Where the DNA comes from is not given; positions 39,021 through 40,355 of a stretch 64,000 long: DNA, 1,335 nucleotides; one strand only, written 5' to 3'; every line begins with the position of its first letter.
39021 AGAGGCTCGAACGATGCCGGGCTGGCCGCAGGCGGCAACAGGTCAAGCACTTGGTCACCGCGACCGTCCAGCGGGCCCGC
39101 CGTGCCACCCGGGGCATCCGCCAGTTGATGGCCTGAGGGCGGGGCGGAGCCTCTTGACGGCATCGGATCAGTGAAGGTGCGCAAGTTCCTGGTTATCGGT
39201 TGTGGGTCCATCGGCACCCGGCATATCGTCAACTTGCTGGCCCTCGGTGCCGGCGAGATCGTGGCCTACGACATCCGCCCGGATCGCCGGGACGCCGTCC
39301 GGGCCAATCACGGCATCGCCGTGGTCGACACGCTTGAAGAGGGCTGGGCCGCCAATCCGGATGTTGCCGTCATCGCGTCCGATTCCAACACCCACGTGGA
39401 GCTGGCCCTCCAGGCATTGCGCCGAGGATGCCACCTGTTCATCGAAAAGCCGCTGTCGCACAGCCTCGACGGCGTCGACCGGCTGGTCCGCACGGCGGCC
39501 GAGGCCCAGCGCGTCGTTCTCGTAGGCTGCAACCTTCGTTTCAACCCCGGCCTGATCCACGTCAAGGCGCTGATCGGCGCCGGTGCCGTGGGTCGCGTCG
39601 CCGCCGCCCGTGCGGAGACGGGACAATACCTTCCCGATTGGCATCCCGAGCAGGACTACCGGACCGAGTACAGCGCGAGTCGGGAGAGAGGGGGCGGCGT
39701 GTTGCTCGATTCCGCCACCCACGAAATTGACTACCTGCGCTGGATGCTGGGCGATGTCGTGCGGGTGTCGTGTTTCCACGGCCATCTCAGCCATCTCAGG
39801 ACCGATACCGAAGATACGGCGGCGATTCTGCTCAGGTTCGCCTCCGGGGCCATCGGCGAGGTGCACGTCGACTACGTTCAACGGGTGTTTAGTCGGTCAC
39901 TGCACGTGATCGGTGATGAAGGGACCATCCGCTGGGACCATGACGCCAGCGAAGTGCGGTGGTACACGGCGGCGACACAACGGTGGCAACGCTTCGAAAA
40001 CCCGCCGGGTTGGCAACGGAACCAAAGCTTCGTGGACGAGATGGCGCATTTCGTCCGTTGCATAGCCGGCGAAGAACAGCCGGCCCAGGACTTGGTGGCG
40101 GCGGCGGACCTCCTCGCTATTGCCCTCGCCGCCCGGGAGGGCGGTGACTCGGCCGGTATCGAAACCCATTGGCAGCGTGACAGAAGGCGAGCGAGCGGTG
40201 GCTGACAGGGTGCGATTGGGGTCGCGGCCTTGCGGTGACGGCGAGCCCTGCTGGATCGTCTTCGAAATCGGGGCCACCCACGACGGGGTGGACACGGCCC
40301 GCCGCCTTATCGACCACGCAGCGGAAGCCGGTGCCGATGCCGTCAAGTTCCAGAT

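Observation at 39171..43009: Second, divergent NeuB-family synthase bracketed by two Gfo/Idh/MocA oxidoreductases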

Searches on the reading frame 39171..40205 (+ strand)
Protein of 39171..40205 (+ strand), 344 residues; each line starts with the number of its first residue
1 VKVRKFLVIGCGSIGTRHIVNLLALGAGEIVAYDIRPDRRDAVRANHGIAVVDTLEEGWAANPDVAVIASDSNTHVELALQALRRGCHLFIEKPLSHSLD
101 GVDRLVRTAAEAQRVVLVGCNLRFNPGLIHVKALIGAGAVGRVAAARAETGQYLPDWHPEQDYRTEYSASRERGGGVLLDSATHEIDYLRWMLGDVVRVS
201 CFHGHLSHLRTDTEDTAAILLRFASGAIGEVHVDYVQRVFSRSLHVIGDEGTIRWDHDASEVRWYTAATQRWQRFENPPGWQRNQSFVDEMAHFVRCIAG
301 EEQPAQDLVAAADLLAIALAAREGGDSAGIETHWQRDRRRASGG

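Call 4: search_protein_families(library=pfam, proteins=[window:39171-40205:+])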
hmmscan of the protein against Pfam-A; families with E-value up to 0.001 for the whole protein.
window:39171-40205:+ (344 aa): 3 families
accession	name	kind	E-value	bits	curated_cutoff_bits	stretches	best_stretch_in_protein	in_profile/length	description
PF22725.1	GFO_IDH_MocA_C3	-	8.2e-26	90.9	27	1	130-254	3-124/124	GFO/IDH/MocA C-terminal domain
PF01408.29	GFO_IDH_MocA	-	2.9e-21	76.8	24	1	5-119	2-119/120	Oxidoreductase family, NAD-binding Rossmann fold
PF02894.22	GFO_IDH_MocA_C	-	5.2e-16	59.5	22.9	1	132-322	1-207/218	Oxidoreductase family, C-terminal alpha/beta domain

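Call 5: search_protein_families(library=ncbifam, proteins=[window:39171-40205:+])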
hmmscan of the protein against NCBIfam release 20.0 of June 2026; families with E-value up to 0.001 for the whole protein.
window:39171-40205:+ (344 aa): 9 families
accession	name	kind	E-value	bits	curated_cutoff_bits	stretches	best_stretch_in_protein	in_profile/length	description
TIGR04380.1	myo_inos_iolG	equivalog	4.2e-38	131.1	355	1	6-323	4-321/330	inositol 2-dehydrogenase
NF040723.1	UDP-GlcNAcDh_Arch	equivalog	3e-30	105.8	450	1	8-322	5-298/302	UDP-N-acetylglucosamine 3-dehydrogenase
NF052479.1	LevoglcsnDh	equivalog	4.8e-19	68.3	650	1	64-201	75-210/386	levoglucosan dehydrogenase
NF052679.1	InsChiInosDhIolG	equivalog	9.3e-16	57.8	540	1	5-260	4-255/343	bifunctional inositol 2-dehydrogenase/D-chiro-inositol 1-dehydrogenase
NF008607.0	PRK11579.1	subfamily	1.7e-12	47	330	1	62-213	64-206/346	oxidoreductase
NF041392.1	XylDh_Gfo6_Halo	equivalog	1.1e-11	44.2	350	1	45-304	65-321/350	D-xylose 1-dehydrogenase Gfo6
NF058561.1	BT_2158_fam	equivalog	1.1e-06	27.5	750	1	63-151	97-185/487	glycoside 3-dehydrogenase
NF007574.0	PRK10206.1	equivalog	3.2e-05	23.2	352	1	64-153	67-156/345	oxidoreductase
NF058563.1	BT_2159_fam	equivalog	6e-05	22.2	650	1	8-192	5-182/350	disaccharide 3-dehydrogenase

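Call 31: search_solved_structures(query=window:39171-40205:+, max_evalue=0.00001)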
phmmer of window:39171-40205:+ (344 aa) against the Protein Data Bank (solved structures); distinct sequences matched with E-value up to 0.00001: 62 (the best 60 are shown).
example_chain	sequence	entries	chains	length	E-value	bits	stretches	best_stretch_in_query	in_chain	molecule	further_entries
3ezy_A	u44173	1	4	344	4.7e-24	88.4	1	7-308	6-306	Dehydrogenase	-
4koa_A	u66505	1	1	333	2.2e-22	82.9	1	7-325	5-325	1,5-anhydro-D-fructose reductase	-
2glx_A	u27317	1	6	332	7.2e-22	81.2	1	8-331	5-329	1,5-anhydro-D-fructose reductase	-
3q2k_A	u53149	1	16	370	1.1e-21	80.5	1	5-255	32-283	oxidoreductase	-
6ktj_A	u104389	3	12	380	3.7e-18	69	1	32-265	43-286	Scyllo-inositol dehydrogenase with L-glucose dehydrogenase activity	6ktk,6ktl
5ya8_A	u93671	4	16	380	6.9e-18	68.1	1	32-265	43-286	Scyllo-inositol dehydrogenase with L-glucose dehydrogenase activity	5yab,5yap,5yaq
8w9s_A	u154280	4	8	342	1.5e-17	67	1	6-314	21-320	NADH-dependent dihydrogenase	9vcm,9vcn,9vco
3moi_A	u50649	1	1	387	5.2e-17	65.2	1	28-230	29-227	Probable dehydrogenase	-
3q2i_A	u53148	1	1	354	1.2e-16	64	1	5-256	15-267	dehydrogenase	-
4fb5_A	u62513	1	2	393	4.7e-16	62.1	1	9-258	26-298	Probable oxidoreductase protein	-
6nor_A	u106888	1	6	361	6.3e-16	61.6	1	9-299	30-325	Putative NAD dependent dehydrogenase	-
7xr9_A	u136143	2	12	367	7.4e-16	61.4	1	5-195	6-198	DgpA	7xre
6a3f_A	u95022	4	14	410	9.7e-16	61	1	62-200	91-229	Putative dehydrogenase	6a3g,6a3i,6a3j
7wzd_A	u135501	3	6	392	7.3e-15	58.2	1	51-232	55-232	4,5-dihydroxyphthalate dehydrogenase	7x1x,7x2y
3e18_A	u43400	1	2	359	3.1e-14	56.1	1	4-258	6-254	oxidoreductase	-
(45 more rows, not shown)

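Call 72: find_homologous_proteins(query=window:39171-40205:+, max_evalue=1e-30)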
Query window:39171-40205:+ (344 aa): 1893 proteins with E <= 1e-30 among 8000 candidates; the best 120 are listed.
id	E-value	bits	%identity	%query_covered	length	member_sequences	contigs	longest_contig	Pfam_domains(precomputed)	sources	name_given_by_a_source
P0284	1.3e-227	773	100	99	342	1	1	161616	PF01408.29,PF22725.2,PF02894.23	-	-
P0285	1.1e-134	467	60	96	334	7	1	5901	PF01408.29,PF22725.2,PF02894.23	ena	-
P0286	2.7e-134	466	60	96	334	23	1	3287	PF01408.29,PF22725.2,PF02894.23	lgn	-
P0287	7.7e-133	461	60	95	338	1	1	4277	PF01408.29,PF22725.2,PF02894.23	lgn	-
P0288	9.9e-133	461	60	95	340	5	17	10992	PF01408.29,PF22725.2,PF02894.23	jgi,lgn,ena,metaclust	metaclust:\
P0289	3.7e-132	459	60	96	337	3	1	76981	PF01408.29,PF22725.2,PF02894.23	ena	-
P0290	6.3e-132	458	61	95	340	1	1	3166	PF01408.29,PF22725.2,PF02894.23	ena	-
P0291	1.1e-131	457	60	94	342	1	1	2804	PF01408.29,PF22725.2,PF02894.23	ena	-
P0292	4.2e-131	455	61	94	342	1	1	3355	PF01408.29,PF22725.2,PF02894.23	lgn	-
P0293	6.9e-131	455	59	94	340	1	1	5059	PF01408.29,PF22725.2,PF02894.23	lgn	-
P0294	2.1e-130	453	61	96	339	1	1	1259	PF01408.29,PF22725.2,PF02894.23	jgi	jgi:predicted dehydrogenase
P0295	3.1e-130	452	60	95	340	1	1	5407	PF01408.29,PF22725.2,PF02894.23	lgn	-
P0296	4.9e-130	452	60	94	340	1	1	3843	PF01408.29,PF22725.2,PF02894.23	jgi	jgi:predicted dehydrogenase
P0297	5.1e-130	452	60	95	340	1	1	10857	PF01408.29,PF22725.2,PF02894.23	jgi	jgi:predicted dehydrogenase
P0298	5.6e-130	452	59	94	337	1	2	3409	PF01408.29,PF22725.2,PF02894.23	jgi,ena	-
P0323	8.3e-125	435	58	95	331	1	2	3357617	PF01408.29,PF22725.2,PF02894.23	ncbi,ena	-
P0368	1.6e-121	424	54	99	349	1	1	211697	PF01408.29,PF22725.2,PF02894.23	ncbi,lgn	ncbi:MAG: Gfo/Idh/MocA family protein [Syntrophales bacterium]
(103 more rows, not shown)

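Call 73: find_encoding_contigs(protein=P0289, flank=8000, max_places=1)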
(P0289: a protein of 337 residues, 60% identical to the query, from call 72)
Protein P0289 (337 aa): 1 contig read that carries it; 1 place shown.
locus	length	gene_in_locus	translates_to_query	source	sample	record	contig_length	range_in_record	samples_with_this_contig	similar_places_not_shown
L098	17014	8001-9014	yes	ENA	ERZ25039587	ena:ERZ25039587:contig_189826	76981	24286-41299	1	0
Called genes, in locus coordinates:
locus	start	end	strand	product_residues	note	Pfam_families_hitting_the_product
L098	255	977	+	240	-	PF00483:NTP_transferase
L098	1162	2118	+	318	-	PF01073:3Beta_HSD, PF01370:Epimerase, PF02719:Polysacc_synt_2, PF04321:RmlD_sub_bind, PF16363:GDP_Man_Dehyd, PF07993:NAD_binding_4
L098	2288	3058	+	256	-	PF01061:ABC2_membrane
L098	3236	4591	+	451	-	PF00005:ABC_tran, PF13304:AAA_21 (faint), PF14524:Wzt_C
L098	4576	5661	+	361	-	PF05368:NmrA, PF01073:3Beta_HSD, PF01370:Epimerase, PF02719:Polysacc_synt_2, PF04321:RmlD_sub_bind, PF08659:KR, PF13460:NAD_binding_10, PF16363:GDP_Man_Dehyd, +1 more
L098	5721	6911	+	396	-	PF01041:DegT_DnrJ_EryC1, PF00155:Aminotran_1_2, PF01212:Beta_elim_lyase (weak)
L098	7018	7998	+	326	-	PF05721:PhyH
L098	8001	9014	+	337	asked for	PF01408:GFO_IDH_MocA, PF02894:GFO_IDH_MocA_C, PF22725:GFO_IDH_MocA_C3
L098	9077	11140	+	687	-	PF02348:CTP_transf_3, PF12804:NTP_transf_3, PF00202:Aminotran_3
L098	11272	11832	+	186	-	-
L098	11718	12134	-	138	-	PF13613:HTH_Tnp_4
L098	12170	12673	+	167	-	-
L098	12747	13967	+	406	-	-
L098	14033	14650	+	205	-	PF00117:GATase, PF07685:GATase_3 (weak), PF01174:SNO (faint)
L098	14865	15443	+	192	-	PF00478:IMPDH (faint), PF00977:His_biosynth, PF01180:DHO_dh (faint), PF03060:NMO (faint), PF05690:ThiG (faint)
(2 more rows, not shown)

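Call 74: find_encoding_contigs(protein=P0323, flank=8000, max_places=1)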
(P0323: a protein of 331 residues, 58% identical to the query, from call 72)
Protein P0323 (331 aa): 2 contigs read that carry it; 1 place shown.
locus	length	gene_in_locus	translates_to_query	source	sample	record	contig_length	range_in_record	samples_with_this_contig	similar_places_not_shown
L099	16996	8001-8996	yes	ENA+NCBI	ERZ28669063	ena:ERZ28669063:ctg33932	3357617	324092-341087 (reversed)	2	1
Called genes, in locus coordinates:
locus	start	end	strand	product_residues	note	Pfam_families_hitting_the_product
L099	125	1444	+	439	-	PF11638:DnaA_N, PF00308:Bac_DnaA, PF01695:IstB_IS21, PF22688:Hda_lid (weak), PF08299:Bac_DnaA_C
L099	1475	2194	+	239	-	PF08534:Redoxin, PF00578:AhpC-TSA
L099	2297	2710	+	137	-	PF03480:DctP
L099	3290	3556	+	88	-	PF06808:DctM (weak)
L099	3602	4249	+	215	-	PF06808:DctM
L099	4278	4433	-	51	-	-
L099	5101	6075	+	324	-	PF01073:3Beta_HSD, PF01370:Epimerase, PF02719:Polysacc_synt_2, PF04321:RmlD_sub_bind, PF05368:NmrA (weak), PF07993:NAD_binding_4 (faint), PF16363:GDP_Man_Dehyd, PF13460:NAD_binding_10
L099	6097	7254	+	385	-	PF01041:DegT_DnrJ_EryC1, PF00155:Aminotran_1_2, PF01053:Cys_Met_Meta_PP (weak), PF01212:Beta_elim_lyase (weak)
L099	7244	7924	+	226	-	PF08241:Methyltransf_11 (weak), PF13649:Methyltransf_25 (weak)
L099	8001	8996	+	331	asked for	PF01408:GFO_IDH_MocA, PF22725:GFO_IDH_MocA_C3, PF02894:GFO_IDH_MocA_C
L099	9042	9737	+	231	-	PF02348:CTP_transf_3, PF12804:NTP_transf_3 (weak)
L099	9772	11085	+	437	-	PF00202:Aminotran_3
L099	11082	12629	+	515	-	PF04101:Glyco_tran_28_C (faint), PF13302:Acetyltransf_3, PF00583:Acetyltransf_1, PF13523:Acetyltransf_8 (weak), PF13673:Acetyltransf_10 (weak), PF13508:Acetyltransf_7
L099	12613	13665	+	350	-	PF03102:NeuB, PF08666:SAF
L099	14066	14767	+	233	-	PF20706:GT4-conflict, PF00534:Glycos_transf_1, PF13692:Glyco_trans_1_4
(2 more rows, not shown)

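Call 75: find_encoding_contigs(protein=P0368, flank=8000, max_places=1)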
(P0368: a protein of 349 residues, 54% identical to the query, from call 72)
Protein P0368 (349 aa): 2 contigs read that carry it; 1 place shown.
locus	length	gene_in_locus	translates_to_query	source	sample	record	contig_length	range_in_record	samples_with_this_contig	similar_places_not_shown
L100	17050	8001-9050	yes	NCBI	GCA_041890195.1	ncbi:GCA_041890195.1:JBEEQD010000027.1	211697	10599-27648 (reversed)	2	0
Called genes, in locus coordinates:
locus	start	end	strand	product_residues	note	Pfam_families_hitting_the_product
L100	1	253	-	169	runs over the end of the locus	PF03975:CheD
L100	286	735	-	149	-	PF13690:CheX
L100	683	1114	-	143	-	PF00072:Response_reg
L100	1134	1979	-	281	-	PF08668:HDOD, PF01966:HD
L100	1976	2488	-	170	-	PF03975:CheD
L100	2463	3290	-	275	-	PF03705:CheR_N, PF08241:Methyltransf_11 (faint), PF08242:Methyltransf_12 (faint), PF13649:Methyltransf_25 (faint), PF01739:CheR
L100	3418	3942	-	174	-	PF01584:CheW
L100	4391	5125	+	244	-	PF07719:TPR_2 (faint), PF13181:TPR_8 (faint), PF13428:TPR_14 (faint), PF00515:TPR_1 (faint), PF13424:TPR_12 (faint), PF13414:TPR_11 (faint), PF14559:TPR_19 (weak)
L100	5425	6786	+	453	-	PF00376:MerR, PF13411:MerR_1, PF01073:3Beta_HSD, PF01370:Epimerase, PF02719:Polysacc_synt_2, PF04321:RmlD_sub_bind, PF05368:NmrA, PF13460:NAD_binding_10, +2 more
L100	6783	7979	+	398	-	PF00155:Aminotran_1_2, PF01041:DegT_DnrJ_EryC1, PF01053:Cys_Met_Meta_PP (weak)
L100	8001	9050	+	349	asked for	PF01408:GFO_IDH_MocA, PF02894:GFO_IDH_MocA_C, PF22725:GFO_IDH_MocA_C3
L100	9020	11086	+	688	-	PF02348:CTP_transf_3, PF12804:NTP_transf_3, PF00202:Aminotran_3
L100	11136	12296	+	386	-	PF04101:Glyco_tran_28_C (weak)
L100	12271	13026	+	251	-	PF00551:Formyl_trans_N, PF18216:N_formyltrans_C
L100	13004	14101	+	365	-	PF03102:NeuB, PF08666:SAF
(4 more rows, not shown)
